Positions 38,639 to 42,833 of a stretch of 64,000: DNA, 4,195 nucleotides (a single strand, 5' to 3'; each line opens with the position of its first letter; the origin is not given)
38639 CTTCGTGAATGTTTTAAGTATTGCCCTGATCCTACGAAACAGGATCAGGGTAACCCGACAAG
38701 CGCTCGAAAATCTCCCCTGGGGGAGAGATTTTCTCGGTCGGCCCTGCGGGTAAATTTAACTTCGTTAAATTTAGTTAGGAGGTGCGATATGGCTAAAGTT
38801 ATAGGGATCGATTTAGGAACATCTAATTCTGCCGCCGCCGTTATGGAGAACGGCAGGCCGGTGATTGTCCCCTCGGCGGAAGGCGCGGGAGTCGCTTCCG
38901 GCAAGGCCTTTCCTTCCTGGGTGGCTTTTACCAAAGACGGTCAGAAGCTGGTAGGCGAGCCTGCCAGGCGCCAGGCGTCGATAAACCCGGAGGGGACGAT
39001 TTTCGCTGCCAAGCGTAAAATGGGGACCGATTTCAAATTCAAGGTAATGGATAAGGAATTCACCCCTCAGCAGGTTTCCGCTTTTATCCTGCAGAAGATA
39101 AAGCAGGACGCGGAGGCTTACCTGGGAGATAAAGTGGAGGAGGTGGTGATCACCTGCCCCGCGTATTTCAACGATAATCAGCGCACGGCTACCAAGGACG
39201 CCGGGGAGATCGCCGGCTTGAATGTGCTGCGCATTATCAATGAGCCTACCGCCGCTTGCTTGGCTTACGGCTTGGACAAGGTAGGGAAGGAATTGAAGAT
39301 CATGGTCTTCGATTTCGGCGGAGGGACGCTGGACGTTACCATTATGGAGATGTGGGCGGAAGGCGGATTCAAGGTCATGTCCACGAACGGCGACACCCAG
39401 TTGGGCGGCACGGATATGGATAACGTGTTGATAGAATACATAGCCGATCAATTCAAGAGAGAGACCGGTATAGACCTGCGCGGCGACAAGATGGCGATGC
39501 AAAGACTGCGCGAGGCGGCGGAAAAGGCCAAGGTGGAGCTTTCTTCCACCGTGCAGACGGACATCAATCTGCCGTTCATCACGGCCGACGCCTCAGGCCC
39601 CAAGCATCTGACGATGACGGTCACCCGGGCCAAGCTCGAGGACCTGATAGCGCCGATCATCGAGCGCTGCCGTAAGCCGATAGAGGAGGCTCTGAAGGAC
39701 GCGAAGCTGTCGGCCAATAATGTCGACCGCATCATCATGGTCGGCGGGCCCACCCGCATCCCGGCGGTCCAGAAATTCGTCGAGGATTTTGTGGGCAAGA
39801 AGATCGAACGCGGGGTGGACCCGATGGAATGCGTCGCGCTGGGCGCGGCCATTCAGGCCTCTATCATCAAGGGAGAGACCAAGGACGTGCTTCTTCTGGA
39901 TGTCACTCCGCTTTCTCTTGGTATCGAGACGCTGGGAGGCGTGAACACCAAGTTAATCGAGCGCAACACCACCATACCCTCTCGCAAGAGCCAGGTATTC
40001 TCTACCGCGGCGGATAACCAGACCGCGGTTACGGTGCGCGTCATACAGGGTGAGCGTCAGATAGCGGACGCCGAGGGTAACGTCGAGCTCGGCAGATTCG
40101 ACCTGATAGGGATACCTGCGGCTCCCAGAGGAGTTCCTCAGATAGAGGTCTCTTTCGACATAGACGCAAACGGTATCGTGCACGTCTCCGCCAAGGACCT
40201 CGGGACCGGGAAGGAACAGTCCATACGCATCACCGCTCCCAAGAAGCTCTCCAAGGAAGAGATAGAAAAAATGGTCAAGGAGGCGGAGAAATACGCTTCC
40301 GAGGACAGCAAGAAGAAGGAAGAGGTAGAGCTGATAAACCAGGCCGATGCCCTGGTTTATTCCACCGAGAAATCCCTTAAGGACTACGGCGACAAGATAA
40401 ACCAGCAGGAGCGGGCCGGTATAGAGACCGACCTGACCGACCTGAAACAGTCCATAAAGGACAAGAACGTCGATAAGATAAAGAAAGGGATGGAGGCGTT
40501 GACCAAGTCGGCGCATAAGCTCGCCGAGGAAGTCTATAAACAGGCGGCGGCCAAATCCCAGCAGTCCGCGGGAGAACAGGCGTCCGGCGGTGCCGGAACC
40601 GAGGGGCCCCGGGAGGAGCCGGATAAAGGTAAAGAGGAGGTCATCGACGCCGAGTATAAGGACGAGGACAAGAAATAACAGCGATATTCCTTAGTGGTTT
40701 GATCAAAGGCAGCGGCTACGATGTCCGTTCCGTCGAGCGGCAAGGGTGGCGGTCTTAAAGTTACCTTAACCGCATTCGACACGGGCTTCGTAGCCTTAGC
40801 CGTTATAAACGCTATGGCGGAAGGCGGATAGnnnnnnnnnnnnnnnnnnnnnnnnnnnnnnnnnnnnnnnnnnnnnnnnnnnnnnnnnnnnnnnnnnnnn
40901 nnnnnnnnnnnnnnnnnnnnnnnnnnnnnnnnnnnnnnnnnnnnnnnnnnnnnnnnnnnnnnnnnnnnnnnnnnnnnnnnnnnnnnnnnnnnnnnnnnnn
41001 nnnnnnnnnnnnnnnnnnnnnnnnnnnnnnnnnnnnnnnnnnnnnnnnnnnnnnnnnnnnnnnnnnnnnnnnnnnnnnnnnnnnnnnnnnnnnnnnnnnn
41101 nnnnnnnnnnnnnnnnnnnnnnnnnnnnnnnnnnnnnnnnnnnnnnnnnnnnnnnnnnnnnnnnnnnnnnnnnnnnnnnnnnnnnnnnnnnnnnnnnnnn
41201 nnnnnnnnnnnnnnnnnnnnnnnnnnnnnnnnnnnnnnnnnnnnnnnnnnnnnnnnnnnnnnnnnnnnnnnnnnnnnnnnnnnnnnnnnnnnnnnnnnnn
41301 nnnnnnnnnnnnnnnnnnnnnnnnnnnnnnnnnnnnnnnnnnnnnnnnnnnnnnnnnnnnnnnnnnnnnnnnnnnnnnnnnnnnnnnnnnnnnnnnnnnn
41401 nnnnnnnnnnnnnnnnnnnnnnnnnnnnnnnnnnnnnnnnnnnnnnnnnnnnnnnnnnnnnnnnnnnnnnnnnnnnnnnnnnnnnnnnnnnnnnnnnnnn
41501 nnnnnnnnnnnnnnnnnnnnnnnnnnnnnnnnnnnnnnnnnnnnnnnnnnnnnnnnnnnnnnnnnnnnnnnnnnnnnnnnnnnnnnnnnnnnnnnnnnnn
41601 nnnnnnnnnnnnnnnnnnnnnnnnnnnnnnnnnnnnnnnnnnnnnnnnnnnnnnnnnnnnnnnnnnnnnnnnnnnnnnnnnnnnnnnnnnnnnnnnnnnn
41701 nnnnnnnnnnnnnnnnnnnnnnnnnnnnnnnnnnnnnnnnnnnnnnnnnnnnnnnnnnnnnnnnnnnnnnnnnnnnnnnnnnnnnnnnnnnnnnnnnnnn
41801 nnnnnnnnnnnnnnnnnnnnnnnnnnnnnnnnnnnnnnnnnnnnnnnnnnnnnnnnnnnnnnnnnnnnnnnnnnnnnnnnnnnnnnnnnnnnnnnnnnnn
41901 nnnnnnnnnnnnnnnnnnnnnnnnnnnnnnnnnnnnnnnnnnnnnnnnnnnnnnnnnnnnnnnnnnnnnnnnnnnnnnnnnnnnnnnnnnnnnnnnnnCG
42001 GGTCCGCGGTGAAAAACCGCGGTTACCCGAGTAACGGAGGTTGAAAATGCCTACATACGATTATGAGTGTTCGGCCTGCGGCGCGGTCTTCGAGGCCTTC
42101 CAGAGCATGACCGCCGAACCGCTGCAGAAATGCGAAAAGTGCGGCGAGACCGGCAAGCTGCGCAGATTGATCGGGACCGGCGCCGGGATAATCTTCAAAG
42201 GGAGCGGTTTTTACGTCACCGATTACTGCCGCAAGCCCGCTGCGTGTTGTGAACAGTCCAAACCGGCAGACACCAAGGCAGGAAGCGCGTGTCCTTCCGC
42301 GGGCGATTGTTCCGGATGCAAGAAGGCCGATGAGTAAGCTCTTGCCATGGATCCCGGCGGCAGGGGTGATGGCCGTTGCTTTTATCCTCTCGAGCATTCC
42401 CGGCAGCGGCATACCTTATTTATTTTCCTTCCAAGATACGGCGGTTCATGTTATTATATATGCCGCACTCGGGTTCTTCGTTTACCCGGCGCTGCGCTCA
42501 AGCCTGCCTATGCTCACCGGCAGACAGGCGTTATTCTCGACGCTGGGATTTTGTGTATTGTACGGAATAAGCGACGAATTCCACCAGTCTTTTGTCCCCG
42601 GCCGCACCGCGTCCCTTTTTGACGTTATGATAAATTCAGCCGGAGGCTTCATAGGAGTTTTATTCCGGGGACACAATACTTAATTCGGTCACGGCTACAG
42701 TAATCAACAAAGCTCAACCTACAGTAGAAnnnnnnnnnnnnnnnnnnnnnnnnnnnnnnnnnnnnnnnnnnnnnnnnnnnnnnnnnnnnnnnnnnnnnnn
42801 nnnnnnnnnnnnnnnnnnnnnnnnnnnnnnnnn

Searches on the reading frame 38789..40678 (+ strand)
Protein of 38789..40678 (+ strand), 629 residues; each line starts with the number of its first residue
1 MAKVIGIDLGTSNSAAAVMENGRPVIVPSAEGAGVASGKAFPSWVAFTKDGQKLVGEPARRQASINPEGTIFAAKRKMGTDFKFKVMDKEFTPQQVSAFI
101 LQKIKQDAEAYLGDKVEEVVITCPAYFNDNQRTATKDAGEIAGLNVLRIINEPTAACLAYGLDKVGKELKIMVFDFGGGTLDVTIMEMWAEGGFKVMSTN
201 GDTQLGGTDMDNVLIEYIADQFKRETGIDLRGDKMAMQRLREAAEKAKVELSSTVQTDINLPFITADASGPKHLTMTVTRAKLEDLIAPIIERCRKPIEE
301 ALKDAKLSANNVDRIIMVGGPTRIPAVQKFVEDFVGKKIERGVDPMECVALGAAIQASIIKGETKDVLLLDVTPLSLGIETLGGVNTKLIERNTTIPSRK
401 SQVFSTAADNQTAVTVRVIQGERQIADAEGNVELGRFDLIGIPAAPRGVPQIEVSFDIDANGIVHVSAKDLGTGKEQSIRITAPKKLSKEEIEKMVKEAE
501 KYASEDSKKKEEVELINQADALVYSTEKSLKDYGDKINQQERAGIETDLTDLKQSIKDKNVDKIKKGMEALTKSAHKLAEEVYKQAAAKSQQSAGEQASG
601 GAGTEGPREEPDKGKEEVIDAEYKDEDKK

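Call 35: search_protein_families(library=pfam, proteins=[window:38789-40678:+], max_evalue=0.001)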
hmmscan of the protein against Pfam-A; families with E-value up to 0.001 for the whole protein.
window:38789-40678:+ (629 aa): 3 families
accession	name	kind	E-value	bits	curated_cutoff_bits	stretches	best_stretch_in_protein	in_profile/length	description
PF00012.26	HSP70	-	1.4e-224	747.2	20.6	1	4-583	1-598/599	Hsp70 protein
PF06723.19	MreB_Mbl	-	1.7e-20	73.6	27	1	4-357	3-319/327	MreB/Mbl protein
PF02782.22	FGGY_C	-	4.5e-05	23.8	27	1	308-358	146-195/198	FGGY family of carbohydrate kinases, C-terminal domain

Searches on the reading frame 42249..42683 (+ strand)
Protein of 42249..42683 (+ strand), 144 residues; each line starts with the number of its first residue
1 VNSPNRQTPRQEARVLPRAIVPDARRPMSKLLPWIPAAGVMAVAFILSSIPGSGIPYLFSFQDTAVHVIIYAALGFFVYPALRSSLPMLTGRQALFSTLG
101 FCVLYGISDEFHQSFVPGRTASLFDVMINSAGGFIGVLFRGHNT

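Call 77: search_protein_families(library=pfam, proteins=[window:42249-42683:+], max_evalue=0.001)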
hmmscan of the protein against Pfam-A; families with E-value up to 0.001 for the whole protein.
window:42249-42683:+ (144 aa): 1 family
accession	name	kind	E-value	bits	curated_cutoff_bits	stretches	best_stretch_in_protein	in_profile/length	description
PF04892.17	VanZ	-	6.6e-14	53.1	30.1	1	68-138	59-120/126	VanZ like family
